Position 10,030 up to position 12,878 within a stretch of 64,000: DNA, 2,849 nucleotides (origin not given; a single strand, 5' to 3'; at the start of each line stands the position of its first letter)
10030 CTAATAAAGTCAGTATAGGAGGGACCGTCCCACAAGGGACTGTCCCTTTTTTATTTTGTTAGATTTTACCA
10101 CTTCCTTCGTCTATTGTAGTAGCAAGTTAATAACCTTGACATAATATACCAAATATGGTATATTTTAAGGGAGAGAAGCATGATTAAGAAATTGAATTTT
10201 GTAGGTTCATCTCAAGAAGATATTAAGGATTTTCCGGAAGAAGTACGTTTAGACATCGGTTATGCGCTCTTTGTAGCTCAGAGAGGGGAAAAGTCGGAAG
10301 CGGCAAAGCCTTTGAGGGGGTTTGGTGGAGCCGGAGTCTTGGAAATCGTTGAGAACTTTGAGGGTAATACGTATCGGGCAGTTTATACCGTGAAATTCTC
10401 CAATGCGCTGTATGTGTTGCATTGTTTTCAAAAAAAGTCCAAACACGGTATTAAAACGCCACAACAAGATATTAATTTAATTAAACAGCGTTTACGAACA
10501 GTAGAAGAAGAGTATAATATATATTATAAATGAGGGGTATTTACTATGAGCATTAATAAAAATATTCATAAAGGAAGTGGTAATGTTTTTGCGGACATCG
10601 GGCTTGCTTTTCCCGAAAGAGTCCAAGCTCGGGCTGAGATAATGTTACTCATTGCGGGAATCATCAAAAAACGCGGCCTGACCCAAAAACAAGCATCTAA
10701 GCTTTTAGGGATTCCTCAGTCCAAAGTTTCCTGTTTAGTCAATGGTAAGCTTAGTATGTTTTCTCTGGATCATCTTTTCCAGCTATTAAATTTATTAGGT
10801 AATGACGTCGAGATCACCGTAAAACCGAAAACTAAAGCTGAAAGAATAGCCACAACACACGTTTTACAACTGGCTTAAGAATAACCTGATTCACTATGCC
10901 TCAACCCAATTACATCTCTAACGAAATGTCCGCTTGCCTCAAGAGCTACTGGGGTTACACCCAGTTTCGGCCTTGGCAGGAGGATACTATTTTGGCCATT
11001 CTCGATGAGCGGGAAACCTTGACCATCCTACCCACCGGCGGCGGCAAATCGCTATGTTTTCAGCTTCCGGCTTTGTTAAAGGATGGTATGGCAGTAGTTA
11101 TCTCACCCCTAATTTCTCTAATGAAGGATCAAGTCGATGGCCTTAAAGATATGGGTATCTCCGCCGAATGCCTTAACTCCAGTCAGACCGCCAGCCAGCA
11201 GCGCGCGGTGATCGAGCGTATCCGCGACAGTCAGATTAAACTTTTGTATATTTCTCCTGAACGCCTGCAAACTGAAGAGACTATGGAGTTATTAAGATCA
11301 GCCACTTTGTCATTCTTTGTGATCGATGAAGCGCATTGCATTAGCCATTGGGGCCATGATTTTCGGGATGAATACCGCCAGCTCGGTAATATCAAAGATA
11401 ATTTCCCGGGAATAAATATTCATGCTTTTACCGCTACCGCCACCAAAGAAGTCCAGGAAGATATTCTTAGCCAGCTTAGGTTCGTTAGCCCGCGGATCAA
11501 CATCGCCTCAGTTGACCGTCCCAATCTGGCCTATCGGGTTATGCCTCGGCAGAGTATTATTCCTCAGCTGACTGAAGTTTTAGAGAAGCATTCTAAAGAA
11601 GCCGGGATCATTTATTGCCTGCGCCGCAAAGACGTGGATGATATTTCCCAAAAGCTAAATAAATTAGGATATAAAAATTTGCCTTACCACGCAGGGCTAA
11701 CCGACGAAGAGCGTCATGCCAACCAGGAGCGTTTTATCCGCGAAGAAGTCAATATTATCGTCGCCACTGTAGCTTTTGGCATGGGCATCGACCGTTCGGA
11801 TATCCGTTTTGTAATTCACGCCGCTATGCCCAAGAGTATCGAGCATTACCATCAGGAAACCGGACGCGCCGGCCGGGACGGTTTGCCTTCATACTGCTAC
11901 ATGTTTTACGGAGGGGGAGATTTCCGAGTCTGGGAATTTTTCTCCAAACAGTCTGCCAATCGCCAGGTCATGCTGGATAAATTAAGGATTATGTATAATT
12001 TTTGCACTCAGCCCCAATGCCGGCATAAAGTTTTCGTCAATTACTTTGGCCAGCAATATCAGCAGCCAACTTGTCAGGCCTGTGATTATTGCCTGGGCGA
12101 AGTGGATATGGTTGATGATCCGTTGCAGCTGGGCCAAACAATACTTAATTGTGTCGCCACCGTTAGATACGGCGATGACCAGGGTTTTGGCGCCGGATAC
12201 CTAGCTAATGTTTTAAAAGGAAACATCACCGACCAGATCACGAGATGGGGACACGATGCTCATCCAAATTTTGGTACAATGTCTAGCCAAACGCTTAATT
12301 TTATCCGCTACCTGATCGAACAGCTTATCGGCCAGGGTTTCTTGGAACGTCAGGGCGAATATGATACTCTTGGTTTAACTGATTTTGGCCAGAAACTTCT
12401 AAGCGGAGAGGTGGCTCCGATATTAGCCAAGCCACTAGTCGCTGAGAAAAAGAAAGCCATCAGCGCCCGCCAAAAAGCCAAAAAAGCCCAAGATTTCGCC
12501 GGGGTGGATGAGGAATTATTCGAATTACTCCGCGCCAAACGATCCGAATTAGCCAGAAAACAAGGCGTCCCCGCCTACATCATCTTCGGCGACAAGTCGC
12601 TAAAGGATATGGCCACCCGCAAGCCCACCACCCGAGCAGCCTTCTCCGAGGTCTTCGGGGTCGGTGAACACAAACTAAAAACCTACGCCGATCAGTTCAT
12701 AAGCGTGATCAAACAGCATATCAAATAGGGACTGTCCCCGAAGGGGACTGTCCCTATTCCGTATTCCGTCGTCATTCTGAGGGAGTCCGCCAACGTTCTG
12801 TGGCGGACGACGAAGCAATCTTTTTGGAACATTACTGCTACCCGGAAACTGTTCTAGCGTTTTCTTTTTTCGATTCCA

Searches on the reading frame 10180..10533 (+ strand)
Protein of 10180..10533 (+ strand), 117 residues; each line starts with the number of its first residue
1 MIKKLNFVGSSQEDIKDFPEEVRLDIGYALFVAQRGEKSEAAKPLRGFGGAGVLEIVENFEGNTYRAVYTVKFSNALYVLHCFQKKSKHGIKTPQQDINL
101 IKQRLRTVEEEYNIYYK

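Call 11: search_protein_families(library=pfam, proteins=[window:10180-10533:+])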
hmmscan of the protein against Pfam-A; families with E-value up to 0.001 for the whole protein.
window:10180-10533:+ (117 aa): 1 family
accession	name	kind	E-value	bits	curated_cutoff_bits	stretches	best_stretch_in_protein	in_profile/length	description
PF05973.20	Gp49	-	2.1e-24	85.8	23.9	1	13-105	1-89/90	Phage derived protein Gp49-like (DUF891)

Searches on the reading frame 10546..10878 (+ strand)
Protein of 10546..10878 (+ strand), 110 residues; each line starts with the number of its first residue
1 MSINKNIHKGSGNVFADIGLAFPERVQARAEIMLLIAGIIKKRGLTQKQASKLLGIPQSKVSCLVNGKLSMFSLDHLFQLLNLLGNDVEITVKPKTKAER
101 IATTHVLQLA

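Call 11: search_protein_families(library=pfam, proteins=[window:10546-10878:+])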
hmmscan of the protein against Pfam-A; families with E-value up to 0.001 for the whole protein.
window:10546-10878:+ (110 aa): 4 families
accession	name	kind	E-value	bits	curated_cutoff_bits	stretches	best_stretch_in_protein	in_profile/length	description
PF13744.12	HTH_37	-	1.2e-23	83.1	27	1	14-93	1-80/80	Helix-turn-helix domain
PF01381.28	HTH_3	-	4.8e-07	30.1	23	1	40-87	5-51/55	Helix-turn-helix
PF13560.12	HTH_31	-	0.00015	22.4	27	1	42-87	12-57/64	Helix-turn-helix domain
PF13384.12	HTH_23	-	0.00073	19.7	24.6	0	25-64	3-37/50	Homeodomain-like domain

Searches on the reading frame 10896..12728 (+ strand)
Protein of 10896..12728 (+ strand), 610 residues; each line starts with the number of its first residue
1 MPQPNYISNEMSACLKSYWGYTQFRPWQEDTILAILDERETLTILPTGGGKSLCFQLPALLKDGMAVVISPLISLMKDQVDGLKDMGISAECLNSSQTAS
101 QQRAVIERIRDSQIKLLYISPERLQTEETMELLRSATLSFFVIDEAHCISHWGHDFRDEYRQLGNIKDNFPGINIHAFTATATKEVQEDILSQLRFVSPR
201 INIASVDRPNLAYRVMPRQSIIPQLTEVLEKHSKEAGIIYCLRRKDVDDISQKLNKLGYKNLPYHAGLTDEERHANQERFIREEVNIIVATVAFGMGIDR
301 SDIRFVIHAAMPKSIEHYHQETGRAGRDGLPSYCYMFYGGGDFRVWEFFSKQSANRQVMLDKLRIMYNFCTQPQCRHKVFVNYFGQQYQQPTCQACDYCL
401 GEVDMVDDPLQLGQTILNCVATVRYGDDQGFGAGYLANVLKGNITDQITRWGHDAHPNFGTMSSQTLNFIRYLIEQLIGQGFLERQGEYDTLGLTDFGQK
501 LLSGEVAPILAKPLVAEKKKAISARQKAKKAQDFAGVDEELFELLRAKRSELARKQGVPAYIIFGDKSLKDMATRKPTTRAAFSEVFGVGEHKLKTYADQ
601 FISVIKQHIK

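Call 56: search_protein_families(library=pfam, proteins=[window:10896-12728:+])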
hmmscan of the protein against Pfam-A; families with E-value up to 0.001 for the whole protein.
window:10896-12728:+ (610 aa): 6 families
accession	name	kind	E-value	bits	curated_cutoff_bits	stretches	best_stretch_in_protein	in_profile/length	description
PF00270.35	DEAD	-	2.1e-29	102.8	26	1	26-188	2-166/167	DEAD/DEAH box helicase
PF00271.37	Helicase_C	-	5.2e-24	85.1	23.5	1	224-329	5-110/110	Helicase conserved C-terminal domain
PF00570.28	HRDC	-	5.5e-20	71.5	23.8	1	539-605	2-68/68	HRDC domain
PF09382.16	RQC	-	2.7e-17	63.1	23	1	413-512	11-107/114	RQC domain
PF16124.10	RecQ_Zn_bind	-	2.1e-13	51.2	25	1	341-400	2-66/66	RecQ zinc-binding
PF04851.21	ResIII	-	4.2e-07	30.5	22.5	1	23-182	3-162/164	Type III restriction enzyme, res subunit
